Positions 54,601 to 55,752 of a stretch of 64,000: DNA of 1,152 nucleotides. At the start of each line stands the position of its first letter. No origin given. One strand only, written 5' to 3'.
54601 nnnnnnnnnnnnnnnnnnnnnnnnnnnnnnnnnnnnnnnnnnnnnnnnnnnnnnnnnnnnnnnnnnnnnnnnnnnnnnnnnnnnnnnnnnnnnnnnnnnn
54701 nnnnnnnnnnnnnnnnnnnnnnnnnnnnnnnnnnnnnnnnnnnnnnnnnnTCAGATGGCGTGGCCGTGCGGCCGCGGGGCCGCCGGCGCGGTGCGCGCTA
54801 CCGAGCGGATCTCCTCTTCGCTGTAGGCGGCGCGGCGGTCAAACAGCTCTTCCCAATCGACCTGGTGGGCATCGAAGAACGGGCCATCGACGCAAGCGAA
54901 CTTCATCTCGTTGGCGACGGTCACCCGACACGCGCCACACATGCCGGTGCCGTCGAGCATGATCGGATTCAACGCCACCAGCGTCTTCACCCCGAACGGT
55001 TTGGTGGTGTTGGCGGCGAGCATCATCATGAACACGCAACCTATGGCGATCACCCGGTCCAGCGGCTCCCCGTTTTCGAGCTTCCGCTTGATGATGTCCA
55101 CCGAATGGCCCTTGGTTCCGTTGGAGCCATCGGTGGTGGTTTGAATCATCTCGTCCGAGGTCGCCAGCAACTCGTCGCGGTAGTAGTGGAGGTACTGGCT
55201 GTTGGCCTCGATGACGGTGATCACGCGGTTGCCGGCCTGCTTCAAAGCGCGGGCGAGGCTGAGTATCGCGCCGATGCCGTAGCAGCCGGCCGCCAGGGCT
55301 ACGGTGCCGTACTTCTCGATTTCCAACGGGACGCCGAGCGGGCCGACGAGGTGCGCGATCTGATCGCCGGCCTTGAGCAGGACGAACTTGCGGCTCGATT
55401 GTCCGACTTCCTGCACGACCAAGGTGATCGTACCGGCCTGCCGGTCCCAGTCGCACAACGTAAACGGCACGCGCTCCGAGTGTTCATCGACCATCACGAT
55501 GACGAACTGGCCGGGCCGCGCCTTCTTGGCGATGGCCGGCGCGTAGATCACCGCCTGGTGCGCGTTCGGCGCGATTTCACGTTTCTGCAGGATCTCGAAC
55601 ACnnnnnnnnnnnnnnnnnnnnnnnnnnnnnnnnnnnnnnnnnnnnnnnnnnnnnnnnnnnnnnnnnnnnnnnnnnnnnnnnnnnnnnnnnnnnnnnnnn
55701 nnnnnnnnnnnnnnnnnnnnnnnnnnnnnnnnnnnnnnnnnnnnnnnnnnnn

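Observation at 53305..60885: Five-gene soluble flavin/Fe-S oxidoreductase cluster: NuoE-like, NuoF-GltD fusion, NuoG-like, then NfnA-NfnB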

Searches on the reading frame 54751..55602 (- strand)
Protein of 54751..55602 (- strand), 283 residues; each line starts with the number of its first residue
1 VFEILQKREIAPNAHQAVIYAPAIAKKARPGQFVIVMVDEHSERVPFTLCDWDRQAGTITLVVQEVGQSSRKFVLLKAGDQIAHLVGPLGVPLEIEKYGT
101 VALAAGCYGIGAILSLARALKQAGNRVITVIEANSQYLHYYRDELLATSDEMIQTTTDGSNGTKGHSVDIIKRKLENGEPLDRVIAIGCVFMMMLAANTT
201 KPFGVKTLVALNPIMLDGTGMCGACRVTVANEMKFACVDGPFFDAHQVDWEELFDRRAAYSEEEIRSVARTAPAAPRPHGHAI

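Call 4: search_protein_families(library=pfam, proteins=[window:54751-55602:-], max_evalue=0.01)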
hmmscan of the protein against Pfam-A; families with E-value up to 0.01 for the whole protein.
window:54751-55602:- (283 aa): 1 family
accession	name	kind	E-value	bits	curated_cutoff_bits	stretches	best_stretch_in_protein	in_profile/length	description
PF10418.14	DHODB_Fe-S_bind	-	1.9e-14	53.5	23.9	1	212-249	1-41/41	Iron-sulfur cluster binding domain of dihydroorotate dehydrogenase B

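Call 5: search_protein_families(library=ncbifam, proteins=[window:54751-55602:-], max_evalue=0.001)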
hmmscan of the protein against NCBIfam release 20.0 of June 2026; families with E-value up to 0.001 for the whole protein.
window:54751-55602:- (283 aa): 14 families
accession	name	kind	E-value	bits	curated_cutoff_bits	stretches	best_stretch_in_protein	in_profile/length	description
NF004862.0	PRK06222.1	subfamily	1.6e-107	359.2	220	1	1-271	1-271/281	sulfide/dihydroorotate dehydrogenase-like FAD/NAD-binding protein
NF009414.0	PRK12778.1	equivalog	1.5e-96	324.3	1103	1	1-269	1-269/752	bifunctional dihydroorotate dehydrogenase B NAD binding subunit/NADPH-dependent glutamate synthase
NF009413.0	PRK12775.1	equivalog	4.8e-75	253.1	1895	1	1-267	1-267/1006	putative trifunctional 2-polyprenylphenol hydroxylase/glutamate synthase subunit beta/ferritin domain-containing protein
NF009415.0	PRK12779.1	equivalog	9.8e-57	192.5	1519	1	3-268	652-938/944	putative bifunctional glutamate synthase subunit beta/2-polyprenylphenol hydroxylase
NF000796.0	PRK00054.1-1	equivalog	7.1e-30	104.1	224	1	26-254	27-241/254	dihydroorotate dehydrogenase electron transfer subunit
NF000799.0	PRK00054.1-4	equivalog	9.8e-29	100.2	314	1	4-248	9-256/258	dihydroorotate dehydrogenase electron transfer subunit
NF000798.0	PRK00054.1-3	equivalog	7.5e-24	84.7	219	1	5-248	11-242/244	dihydroorotate dehydrogenase electron transfer subunit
NF000797.0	PRK00054.1-2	equivalog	6.8e-20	71.4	270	1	3-247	18-264/267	dihydroorotate dehydrogenase electron transfer subunit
NF006220.0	PRK08345.1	subfamily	7.2e-14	51.7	395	1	28-145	43-163/294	cytochrome-c3 hydrogenase subunit gamma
NF040835.1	sulfhyd_HydG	equivalog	4.5e-11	42.6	650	1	23-245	43-281/292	NADPH-dependent hydrogenase/sulfhydrogenase 1 subunit gamma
NF040830.1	sulfhyd_ShyC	equivalog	4.6e-11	42.4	600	1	28-118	39-128/288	NAD(P)-dependent hydrogenase/sulfhydrogenase 2 subunit gamma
NF004470.0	PRK05802.1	equivalog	1.2e-09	37.6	313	1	24-232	92-308/330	sulfide/dihydroorotate dehydrogenase-like FAD/NAD-binding protein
NF005128.0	PRK06567.1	equivalog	6.1e-07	27.7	1072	1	15-154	808-950/1031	putative bifunctional glutamate synthase subunit beta/2-polyprenylphenol hydroxylase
NF045803.1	MethMoxFADbindMmoC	equivalog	0.00039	19.3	500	1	25-206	137-331/343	aromatic/alkene monooxygenase hydroxylase FAD-binding subunit MmoC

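Call 30: search_solved_structures(query=window:54751-55602:-, max_evalue=1e-10, show_alignments=3)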
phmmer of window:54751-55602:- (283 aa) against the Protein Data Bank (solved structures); distinct sequences matched with E-value up to 1e-10: 6.
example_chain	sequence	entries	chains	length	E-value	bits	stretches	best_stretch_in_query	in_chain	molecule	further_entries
5jca_S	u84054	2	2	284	4.3e-81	275.3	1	1-265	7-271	NADH-dependent Ferredoxin:NADP Oxidoreductase (NfnI) subunit beta | NADH-dependent Ferredoxin:NADP Oxidoreductase subunit beta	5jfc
4ylf_A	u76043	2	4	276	1.6e-66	227.5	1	3-267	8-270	Dihydroorotate dehydrogenase B (NAD(+)), electron transfer subunit homolog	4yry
5vj7_B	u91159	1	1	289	2.5e-54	187.5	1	1-264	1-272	Ferredoxin-NADP(+) reductase subunit alpha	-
1ep1_B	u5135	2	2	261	2.2e-14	56.6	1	2-247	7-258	DIHYDROOROTATE DEHYDROGENASE B (PYRK SUBUNIT)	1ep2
1ep3_B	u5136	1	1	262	2.2e-14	56.5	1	2-247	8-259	DIHYDROOROTATE DEHYDROGENASE B (PYRK SUBUNIT)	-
5ksw_B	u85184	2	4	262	2.5e-14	56.4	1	2-247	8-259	Dihydroorotate dehydrogenase B (NAD(+)), electron transfer subunit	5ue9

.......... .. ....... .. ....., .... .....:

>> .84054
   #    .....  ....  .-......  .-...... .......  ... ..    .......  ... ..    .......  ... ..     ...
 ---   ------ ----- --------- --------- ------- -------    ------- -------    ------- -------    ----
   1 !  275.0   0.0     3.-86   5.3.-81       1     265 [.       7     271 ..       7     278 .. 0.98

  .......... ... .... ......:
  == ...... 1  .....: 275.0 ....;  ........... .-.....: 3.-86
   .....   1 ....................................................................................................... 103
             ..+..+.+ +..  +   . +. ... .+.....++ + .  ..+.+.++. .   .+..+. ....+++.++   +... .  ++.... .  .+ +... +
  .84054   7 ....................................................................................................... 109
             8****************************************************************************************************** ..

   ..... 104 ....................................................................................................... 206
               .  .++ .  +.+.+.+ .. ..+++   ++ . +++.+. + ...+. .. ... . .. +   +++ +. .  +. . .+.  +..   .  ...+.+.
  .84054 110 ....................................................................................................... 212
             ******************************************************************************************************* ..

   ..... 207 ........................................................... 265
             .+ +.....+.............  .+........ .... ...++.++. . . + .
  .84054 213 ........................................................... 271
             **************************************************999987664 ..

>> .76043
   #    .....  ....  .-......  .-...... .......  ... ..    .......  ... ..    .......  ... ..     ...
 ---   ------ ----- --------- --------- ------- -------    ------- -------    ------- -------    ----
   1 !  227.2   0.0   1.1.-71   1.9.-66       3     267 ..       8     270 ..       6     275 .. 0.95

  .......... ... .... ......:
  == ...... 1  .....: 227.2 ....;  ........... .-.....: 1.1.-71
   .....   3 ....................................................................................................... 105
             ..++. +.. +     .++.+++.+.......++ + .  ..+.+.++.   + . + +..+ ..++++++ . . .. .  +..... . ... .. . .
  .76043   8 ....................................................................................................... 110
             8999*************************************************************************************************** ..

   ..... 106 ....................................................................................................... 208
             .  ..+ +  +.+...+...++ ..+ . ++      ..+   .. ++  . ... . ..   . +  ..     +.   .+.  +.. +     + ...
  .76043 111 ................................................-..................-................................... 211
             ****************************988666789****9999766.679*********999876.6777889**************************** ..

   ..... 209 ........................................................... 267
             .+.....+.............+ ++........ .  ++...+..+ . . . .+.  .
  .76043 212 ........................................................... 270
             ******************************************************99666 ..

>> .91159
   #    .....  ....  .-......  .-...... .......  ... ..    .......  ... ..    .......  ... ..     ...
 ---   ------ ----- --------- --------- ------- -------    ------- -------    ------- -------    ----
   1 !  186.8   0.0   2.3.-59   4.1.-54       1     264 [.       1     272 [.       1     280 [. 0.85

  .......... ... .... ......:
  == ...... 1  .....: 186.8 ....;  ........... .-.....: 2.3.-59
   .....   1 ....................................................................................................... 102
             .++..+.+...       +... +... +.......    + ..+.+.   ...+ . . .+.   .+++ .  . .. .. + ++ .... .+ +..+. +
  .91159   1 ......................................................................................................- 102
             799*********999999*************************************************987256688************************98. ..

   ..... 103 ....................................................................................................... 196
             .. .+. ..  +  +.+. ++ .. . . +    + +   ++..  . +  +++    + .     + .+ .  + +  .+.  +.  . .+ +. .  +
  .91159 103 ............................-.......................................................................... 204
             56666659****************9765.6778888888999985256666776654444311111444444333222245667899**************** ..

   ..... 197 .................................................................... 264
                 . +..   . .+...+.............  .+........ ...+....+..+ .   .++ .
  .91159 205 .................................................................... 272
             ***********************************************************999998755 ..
